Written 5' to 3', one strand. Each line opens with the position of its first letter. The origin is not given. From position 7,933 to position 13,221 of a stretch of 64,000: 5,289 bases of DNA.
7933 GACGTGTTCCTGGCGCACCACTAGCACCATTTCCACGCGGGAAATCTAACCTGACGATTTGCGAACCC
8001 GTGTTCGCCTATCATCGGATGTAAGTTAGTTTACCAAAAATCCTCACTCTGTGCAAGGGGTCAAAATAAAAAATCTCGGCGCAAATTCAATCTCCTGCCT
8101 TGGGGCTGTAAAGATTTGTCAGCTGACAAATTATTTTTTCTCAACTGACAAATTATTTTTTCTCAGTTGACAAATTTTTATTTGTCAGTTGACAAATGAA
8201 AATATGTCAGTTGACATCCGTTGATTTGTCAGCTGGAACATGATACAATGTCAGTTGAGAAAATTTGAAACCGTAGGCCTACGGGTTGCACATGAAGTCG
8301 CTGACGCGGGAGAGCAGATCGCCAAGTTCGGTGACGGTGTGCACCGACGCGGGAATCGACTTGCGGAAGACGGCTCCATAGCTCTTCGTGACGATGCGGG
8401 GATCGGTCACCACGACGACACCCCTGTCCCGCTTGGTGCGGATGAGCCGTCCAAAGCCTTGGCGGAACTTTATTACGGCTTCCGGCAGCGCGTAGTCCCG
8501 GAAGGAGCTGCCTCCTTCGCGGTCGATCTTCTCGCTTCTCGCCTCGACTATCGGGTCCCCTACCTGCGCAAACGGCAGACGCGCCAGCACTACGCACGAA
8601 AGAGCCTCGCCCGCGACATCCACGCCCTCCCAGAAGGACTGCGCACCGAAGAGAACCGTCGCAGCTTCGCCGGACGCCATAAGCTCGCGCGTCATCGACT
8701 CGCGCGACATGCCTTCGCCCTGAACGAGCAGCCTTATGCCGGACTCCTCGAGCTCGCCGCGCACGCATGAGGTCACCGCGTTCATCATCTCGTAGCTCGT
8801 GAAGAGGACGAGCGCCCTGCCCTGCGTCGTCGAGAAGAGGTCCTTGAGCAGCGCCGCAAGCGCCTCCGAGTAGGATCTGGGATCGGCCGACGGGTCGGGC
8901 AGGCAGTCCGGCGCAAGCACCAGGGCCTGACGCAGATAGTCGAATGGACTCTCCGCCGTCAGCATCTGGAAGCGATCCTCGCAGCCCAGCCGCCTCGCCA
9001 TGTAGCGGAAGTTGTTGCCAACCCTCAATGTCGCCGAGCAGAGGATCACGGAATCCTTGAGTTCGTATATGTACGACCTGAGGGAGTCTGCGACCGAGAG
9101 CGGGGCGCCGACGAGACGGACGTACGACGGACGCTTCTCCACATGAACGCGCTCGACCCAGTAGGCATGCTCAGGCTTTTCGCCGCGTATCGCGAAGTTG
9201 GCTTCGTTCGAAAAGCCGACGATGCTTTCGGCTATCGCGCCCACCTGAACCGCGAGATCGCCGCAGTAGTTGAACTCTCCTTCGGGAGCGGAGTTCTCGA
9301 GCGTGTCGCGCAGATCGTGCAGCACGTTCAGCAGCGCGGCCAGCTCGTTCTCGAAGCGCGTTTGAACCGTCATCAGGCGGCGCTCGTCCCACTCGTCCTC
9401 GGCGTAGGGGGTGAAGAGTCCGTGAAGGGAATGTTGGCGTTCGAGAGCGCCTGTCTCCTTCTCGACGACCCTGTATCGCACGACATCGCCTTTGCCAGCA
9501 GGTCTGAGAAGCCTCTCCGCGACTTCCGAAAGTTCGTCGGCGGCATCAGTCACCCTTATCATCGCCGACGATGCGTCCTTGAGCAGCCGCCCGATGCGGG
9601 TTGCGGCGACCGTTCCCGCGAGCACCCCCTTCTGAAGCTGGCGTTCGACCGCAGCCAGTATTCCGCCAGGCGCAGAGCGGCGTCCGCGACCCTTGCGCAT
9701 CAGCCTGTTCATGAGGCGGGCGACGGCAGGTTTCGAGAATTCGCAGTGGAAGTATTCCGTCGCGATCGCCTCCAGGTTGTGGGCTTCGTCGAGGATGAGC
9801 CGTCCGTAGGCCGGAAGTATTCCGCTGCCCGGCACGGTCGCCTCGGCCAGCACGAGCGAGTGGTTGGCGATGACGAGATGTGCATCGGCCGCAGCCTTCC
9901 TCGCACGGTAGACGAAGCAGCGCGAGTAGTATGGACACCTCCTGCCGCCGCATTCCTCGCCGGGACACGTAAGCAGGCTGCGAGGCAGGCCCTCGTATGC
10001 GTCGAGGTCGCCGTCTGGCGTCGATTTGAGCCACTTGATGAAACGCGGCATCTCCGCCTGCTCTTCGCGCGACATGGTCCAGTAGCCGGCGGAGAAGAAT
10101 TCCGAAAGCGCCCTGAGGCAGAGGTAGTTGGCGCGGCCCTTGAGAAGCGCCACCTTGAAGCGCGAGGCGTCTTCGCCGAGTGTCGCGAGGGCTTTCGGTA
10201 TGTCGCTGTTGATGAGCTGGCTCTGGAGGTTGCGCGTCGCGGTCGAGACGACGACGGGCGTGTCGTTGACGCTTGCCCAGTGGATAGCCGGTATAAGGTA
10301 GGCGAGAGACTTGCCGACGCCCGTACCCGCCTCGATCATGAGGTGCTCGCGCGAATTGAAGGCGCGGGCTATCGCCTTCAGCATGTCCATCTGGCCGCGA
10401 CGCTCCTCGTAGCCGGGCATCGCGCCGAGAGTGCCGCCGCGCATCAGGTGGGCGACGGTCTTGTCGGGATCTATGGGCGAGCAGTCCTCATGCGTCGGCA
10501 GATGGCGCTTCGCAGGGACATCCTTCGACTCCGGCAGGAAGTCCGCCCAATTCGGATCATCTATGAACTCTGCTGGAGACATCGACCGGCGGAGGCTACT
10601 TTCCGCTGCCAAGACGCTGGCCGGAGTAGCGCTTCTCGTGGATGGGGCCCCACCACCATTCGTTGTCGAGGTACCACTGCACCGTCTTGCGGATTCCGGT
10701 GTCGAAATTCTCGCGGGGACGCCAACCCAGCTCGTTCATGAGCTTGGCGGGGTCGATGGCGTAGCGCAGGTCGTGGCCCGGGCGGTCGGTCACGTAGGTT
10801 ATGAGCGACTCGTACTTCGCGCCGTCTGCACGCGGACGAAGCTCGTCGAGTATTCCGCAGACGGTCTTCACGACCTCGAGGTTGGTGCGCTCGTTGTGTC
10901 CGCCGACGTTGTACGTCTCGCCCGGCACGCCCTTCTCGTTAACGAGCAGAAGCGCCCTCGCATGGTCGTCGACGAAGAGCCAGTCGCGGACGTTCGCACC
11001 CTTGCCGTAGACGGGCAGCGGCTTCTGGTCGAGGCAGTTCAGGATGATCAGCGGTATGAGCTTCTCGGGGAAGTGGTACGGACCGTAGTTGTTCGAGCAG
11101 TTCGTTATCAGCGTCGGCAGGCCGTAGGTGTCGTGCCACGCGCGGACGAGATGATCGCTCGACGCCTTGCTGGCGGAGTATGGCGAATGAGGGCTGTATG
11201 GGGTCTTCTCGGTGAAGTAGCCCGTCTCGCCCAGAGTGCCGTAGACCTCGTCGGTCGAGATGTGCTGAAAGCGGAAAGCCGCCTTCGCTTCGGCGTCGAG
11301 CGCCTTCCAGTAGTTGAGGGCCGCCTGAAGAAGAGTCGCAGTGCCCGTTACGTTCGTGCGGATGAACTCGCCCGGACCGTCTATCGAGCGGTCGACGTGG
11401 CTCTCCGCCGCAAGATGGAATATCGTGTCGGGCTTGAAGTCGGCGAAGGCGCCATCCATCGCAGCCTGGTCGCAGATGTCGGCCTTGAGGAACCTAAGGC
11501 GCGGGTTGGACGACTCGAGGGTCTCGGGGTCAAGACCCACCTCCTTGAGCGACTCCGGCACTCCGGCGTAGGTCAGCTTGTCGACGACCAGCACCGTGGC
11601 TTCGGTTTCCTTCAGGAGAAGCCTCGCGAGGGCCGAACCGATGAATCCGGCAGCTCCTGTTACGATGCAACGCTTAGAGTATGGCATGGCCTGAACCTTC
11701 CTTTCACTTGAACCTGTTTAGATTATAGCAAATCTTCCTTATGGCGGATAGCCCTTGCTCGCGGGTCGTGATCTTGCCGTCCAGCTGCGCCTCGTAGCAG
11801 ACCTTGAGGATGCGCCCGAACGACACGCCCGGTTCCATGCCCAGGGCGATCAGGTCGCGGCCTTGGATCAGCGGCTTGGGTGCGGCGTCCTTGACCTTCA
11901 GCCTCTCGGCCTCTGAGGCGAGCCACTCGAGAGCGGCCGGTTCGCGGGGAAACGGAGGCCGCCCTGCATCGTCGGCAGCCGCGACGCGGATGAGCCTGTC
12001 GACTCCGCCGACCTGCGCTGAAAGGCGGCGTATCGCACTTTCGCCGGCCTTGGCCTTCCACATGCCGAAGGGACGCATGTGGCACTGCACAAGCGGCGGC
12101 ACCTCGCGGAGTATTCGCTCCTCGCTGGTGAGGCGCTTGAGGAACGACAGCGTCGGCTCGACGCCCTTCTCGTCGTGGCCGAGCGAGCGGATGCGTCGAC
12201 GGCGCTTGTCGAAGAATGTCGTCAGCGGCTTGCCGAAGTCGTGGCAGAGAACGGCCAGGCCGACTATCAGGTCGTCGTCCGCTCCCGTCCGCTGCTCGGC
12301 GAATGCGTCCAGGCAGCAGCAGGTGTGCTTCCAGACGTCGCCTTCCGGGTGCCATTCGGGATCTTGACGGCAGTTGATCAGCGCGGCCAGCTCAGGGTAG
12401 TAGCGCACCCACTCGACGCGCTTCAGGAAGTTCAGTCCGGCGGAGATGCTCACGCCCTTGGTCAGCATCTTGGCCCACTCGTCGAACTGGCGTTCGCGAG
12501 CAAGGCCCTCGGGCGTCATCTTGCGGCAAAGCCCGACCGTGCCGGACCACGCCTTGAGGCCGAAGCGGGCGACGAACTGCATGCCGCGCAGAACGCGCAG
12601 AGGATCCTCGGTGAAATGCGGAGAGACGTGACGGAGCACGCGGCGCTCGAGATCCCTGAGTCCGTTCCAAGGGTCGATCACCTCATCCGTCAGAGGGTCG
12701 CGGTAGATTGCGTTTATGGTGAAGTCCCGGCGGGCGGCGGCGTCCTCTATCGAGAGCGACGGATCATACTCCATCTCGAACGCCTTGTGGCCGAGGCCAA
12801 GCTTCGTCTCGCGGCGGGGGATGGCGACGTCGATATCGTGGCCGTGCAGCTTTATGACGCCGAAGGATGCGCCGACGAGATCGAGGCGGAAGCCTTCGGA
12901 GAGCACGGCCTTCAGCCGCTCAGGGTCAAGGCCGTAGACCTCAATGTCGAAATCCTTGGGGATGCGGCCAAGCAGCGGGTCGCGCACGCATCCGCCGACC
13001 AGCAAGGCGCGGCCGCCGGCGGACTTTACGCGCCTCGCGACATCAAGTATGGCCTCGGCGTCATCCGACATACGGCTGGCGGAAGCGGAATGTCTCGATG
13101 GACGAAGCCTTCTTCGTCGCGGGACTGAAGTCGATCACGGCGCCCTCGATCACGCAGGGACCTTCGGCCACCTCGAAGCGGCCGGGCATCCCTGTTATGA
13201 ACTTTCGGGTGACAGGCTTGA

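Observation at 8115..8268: Seven contiguous 22-bp units with a palindromic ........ core: iteron/operator-like array upstream of the giant adhesin gene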

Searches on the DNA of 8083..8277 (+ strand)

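Call 92: search_dna_similar(query=window:8083-8277:+, collection=plasmids, mode=distant, max_evalue=0.001, max_rows=10)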
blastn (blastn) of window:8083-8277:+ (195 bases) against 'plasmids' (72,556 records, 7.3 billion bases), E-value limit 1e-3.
No match.

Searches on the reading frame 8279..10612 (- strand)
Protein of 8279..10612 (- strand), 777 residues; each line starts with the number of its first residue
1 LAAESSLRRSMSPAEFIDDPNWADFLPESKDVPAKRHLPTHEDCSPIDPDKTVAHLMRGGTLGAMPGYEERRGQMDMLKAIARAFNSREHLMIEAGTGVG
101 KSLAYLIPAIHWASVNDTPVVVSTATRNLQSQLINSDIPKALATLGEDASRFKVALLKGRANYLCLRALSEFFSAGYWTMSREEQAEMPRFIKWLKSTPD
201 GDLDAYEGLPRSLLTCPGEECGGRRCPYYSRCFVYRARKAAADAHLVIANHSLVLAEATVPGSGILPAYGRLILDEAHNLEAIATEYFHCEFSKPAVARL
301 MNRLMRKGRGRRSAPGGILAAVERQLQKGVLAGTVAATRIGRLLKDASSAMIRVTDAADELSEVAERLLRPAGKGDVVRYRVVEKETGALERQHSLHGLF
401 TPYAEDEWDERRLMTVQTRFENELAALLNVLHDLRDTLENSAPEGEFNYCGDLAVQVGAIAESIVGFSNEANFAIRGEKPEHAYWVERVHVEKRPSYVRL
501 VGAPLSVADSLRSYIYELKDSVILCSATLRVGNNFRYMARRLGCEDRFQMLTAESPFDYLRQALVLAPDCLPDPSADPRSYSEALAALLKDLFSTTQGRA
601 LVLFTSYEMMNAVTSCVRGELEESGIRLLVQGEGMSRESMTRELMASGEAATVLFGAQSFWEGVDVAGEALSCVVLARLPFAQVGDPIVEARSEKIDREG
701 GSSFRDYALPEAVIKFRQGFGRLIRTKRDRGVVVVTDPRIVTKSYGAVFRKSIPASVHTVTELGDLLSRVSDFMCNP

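Call 7: search_protein_families(library=pfam, proteins=[window:8279-10612:-])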
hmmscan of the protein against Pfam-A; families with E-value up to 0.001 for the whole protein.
window:8279-10612:- (777 aa): 3 families
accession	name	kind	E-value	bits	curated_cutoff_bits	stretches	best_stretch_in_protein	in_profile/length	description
PF13307.12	Helicase_C_2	-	2.5e-46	158.3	25.3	1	590-755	2-169/170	Helicase C-terminal domain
PF00270.35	DEAD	-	2.6e-09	37.5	26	1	80-135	7-63/167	DEAD/DEAH box helicase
PF06733.21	DEAD_2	-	0.00024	21.2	21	1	226-293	106-168/172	DEAD_2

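Call 9: find_related_loci(query=window:8279-10612:-, collection=genome_contigs, flank=10000)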
Query window:8279-10612:- (777 aa) in genome_contigs; peptide patterns used: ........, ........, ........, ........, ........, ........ (x = any residue, [..] = any of these).
244 stretches matched a pattern; 229 encode a relative of the query (tblastn E <= 1e-3); the best 80 are kept; 80 distinct loci.
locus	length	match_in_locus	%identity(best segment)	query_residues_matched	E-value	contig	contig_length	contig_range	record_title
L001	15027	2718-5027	79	6-774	0e+0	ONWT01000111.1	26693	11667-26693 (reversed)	uncultured Lentisphaerae bacterium isolate RUG712 genome assembly, contig: k87_47790419, whole genome shotgun sequence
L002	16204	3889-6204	76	10-774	0e+0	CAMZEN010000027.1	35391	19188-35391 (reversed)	MAG TPA_asm: uncultured Verrucomicrobia bacterium isolate SRR10912534_bin.105_metaWRAP_v1.3_MAG genome assembly, contig:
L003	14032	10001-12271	77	11-769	0e+0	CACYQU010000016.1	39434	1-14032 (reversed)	uncultured bacterium isolate RUG12190 genome assembly, contig: RUG12190_asm_16, whole genome shotgun sequence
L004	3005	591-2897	71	2-774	0e+0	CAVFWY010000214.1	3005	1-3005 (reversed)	Gemmiger sp. isolate H07675-L1_cleanbin_000058 genome assembly, contig: Spades_H07675-L1_contig_22671, whole genome shot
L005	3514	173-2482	71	2-774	0e+0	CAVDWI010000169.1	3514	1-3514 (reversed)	Barnesiella intestinihominis isolate H07648-L1_cleanbin_000041 genome assembly, contig: Spades_H07648-L1_contig_18325, w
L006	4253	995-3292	69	11-775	0e+0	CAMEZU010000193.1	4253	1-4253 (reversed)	MAG: uncultured Verrucomicrobia bacterium isolate SRR11489758_bin.5_metaWRAP_v1.3_MAG genome assembly, contig: ERZ114667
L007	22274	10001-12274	70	11-774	0e+0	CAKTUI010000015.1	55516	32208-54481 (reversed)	MAG: uncultured Kiritimatiellaeota bacterium isolate REFINED_METABAT215_TOP10_CONTIGS_1500_ASSEMBLY_K77_MERGED__Hadza_Mo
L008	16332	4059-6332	70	11-774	0e+0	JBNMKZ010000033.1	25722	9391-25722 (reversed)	MAG: Verrucomicrobiota bacterium isolate CM_BacUBA_137.30 k141_291617_length_25722_cov_42.0254, whole genome shotgun seq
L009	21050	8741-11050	69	11-774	0e+0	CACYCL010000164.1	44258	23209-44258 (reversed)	uncultured bacterium isolate RUG11810 genome assembly, contig: RUG11810_asm_164, whole genome shotgun sequence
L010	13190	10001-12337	69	10-774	0e+0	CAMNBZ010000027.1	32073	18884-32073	MAG: uncultured Verrucomicrobia bacterium isolate SRR1222429_bin.101_metaWRAP_v1.3_MAG genome assembly, contig: NODE.229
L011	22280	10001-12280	70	9-774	0e+0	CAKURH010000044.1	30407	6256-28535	MAG: uncultured Kiritimatiellaeota bacterium isolate REFINED_METABAT215_TOP10_CONTIGS_1500_ASSEMBLY_K77_MERGED__Hadza_Ph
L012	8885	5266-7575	69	11-774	0e+0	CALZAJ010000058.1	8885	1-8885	MAG: uncultured Verrucomicrobia bacterium isolate SRR14474043_bin.8_metaWRAP_v1.3_MAG genome assembly, contig: ERZ942390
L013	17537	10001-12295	68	8-774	0e+0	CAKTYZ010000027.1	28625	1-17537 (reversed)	MAG: uncultured Kiritimatiellaeota bacterium isolate REFINED_METABAT215_TOP10_CONTIGS_1500_ASSEMBLY_K77_MERGED__Hadza_Mo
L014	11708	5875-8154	70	11-776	0e+0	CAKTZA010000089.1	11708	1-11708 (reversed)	MAG: uncultured Kiritimatiellaeota bacterium isolate REFINED_METABAT215_TOP10_CONTIGS_1500_ASSEMBLY_K77_MERGED__Hadza_Ph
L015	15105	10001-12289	70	9-776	0e+0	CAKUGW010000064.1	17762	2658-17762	MAG: uncultured Kiritimatiellaeota bacterium isolate REFINED_METABAT215_TOP10_CONTIGS_1500_ASSEMBLY_K77_MERGED__Nepal_Mo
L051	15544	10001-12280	63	10-774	0e+0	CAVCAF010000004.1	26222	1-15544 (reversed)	Azospirillum sp. 51_20 isolate H07660-L1_cleanbin_000021 genome assembly, contig: Spades_H07660-L1_contig_555, whole gen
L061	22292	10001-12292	60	11-774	0e+0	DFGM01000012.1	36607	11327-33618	MAG TPA_asm: Verrucomicrobia bacterium UBA3750 UBA3750_contig_27128, whole genome shotgun sequence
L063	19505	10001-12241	59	11-772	0e+0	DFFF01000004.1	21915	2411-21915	MAG TPA_asm: Verrucomicrobia bacterium UBA3783 UBA3783_contig_34936, whole genome shotgun sequence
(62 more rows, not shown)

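Call 29: find_encoding_contigs(protein=window:8279-10612:-, flank=5000, max_places=8)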
Protein window:8279-10612:- (777 aa): no gene with exactly this product is on record in the collection.

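Call 96: search_protein_families(library=pfam, proteins=[L063:423-1925:+, L063:17371-18672:+, L063:17239-18954:-, L063:14328-16418:+, L063:16438-17058:+, L061:14192-15703:-, L061:13052-13879:+, L051:30-638:+, L051:1341-1790:+, L051:1839-2867:+], max_evalue=0.001)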
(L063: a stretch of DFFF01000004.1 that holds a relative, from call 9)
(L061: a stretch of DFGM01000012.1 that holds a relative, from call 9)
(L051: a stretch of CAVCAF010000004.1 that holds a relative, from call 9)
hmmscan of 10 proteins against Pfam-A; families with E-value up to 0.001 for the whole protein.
L063:423-1925:+ (500 aa): 6 families
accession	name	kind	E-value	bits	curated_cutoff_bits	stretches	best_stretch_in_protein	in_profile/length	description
PF00478.31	IMPDH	-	1.6e-141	471.7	25.6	1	18-487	1-345/345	IMP dehydrogenase / GMP reductase domain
PF00571.33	CBS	-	4.5e-17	62.5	24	1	162-215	2-55/57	CBS domain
PF01070.24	FMN_dh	-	4.6e-06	26.3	24.9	1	330-374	260-303/350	FMN-dependent dehydrogenase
PF03060.21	NMO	-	3.1e-05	23.9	28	1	338-387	190-236/331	Nitronate monooxygenase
PF01645.23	Glu_synthase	-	0.00016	21.4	20.4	1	293-374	218-305/369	Conserved region in glutamate synthase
PF00977.27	His_biosynth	-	0.00026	21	23.6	0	339-376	68-105/228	Histidine biosynthesis protein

L063:17371-18672:+ (433 aa): 4 families
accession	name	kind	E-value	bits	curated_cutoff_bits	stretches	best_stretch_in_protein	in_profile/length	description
PF13184.12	KH_5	-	8.5e-30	103.1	27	1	232-300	1-69/69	NusA-like KH domain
PF08529.16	NusA_N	-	8.4e-25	87.7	23.8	1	7-126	2-118/119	NusA N-terminal domain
PF00575.29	S1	-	2.5e-08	34.6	22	1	135-198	2-72/74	S1 RNA binding domain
PF23095.1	KH_NusA_C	-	8.8e-06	26.1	34.2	1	315-364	8-58/59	Transcription termination/antitermination protein NusA, KH domain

L063:17239-18954:- (571 aa): 0 families

L063:14328-16418:+ (696 aa): 32 families (the best 25 are shown)
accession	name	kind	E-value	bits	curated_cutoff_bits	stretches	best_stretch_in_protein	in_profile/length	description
PF07724.20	AAA_2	-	4.7e-65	219.1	27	1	466-610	1-166/166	AAA domain (Cdc48 subfamily)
PF17871.7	AAA_lid_9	-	1.1e-35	122.1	22.8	1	210-312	1-103/104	AAA lid domain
PF00004.35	AAA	-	2.7e-29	102.7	21.2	2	71-183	2-109/131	ATPase family associated with various cellular activities (AAA)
PF10431.15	ClpB_D2-small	-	1.6e-27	95.8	21.9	1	616-695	1-80/81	C-terminal, D2-small domain, of ClpB protein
PF07728.20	AAA_5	-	6.9e-20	71.9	22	1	471-596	2-129/139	AAA domain (dynein-related subfamily)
PF13191.12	AAA_16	-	3.4e-13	50.9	32.6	1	48-96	2-56/167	AAA ATPase domain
PF13401.12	AAA_22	-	3.7e-12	47.1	27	2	472-566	9-110/130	AAA domain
PF00158.32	Sigma54_activat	-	7.2e-12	45.7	20.2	1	470-609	24-164/168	Sigma-54 interaction domain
PF13173.12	AAA_14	-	5.5e-09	36.5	27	0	472-567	6-88/129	AAA domain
PF01695.23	IstB_IS21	-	7.4e-09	35.9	24.1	1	65-132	90-153/238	IstB-like ATP binding protein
PF01637.24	ATPase_2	-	7.9e-09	36.1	33.2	0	122-157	93-128/225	ATPase domain predominantly from Archaea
PF05621.17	TniB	-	1.9e-08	34.4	22.4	1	65-206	33-184/189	Bacterial TniB protein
PF05496.18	RuvB_N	-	2.7e-08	34.2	27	0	440-492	9-57/159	Holliday junction DNA helicase RuvB P-loop domain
PF20720.3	nSTAND3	-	6.5e-08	32.9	27.2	0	472-510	21-59/155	Novel STAND NTPase 3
PF12775.13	AAA_7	-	8.7e-08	32.3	25.8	0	471-515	36-80/181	P-loop containing dynein motor region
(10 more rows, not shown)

L063:16438-17058:+ (206 aa): 4 families
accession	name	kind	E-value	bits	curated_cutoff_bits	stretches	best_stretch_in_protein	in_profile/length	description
PF02915.23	Rubrerythrin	-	2e-14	54.6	22.8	1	87-200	3-136/137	Rubrerythrin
PF21349.2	RUBY_RBDX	-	4.5e-13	48.8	26.5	1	31-60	1-30/30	Rubrerythrin, rubredoxin-like domain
PF00210.30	Ferritin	-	5.1e-05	23.7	24.5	0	94-140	11-57/142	Ferritin-like domain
PF11860.13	Muramidase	-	0.00077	20.2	22.3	0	94-138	87-131/175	N-acetylmuramidase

L061:14192-15703:- (503 aa): 0 families

L061:13052-13879:+ (275 aa): 2 families
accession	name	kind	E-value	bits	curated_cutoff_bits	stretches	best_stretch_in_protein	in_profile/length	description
PF00849.27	PseudoU_synth_2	-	1.1e-23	84.6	26.8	1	100-235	2-152/152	RNA pseudouridylate synthase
PF01479.30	S4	-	2.5e-12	46.7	22.8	1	38-80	1-44/48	S4 domain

L051:30-638:+ (202 aa): 4 families
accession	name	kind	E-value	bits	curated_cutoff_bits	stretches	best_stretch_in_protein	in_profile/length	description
PF08241.18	Methyltransf_11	-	7e-07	30.2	21.2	1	1-70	24-95/95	Methyltransferase domain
PF13649.12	Methyltransf_25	-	2.2e-06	28.7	27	1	1-66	27-97/97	Methyltransferase domain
PF13489.12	Methyltransf_23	-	2.5e-06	27.8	27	1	2-89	51-124/164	Methyltransferase domain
PF08242.18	Methyltransf_12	-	9.3e-06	26.7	30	1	1-68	26-98/98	Methyltransferase domain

L051:1341-1790:+ (149 aa): 1 family
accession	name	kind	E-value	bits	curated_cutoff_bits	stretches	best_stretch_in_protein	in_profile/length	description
PF01668.23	SmpB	-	1.1e-54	184.8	27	1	11-148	2-139/143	SmpB protein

L051:1839-2867:+ (342 aa): 2 families
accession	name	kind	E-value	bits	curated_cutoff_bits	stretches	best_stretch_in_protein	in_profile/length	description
PF02774.23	Semialdhyde_dhC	-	1.7e-44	152.6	26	1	141-322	2-183/184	Semialdehyde dehydrogenase, dimerisation domain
PF01118.30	Semialdhyde_dh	-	4.1e-24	85.8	26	1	11-120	1-119/121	Semialdehyde dehydrogenase, NAD binding domain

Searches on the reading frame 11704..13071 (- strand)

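Call 7: search_protein_families(library=pfam, proteins=[window:11704-13071:-])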
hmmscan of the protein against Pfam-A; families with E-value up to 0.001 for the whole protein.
window:11704-13071:- (455 aa): 2 families
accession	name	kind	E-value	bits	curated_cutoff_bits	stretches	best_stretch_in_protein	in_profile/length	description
PF01743.26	PolyA_pol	-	4.6e-22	79.1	23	1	23-147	2-126/126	Poly A polymerase head domain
PF13735.12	tRNA_NucTran2_2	-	0.00025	21.5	27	1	382-441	86-145/149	tRNA nucleotidyltransferase domain 2 putative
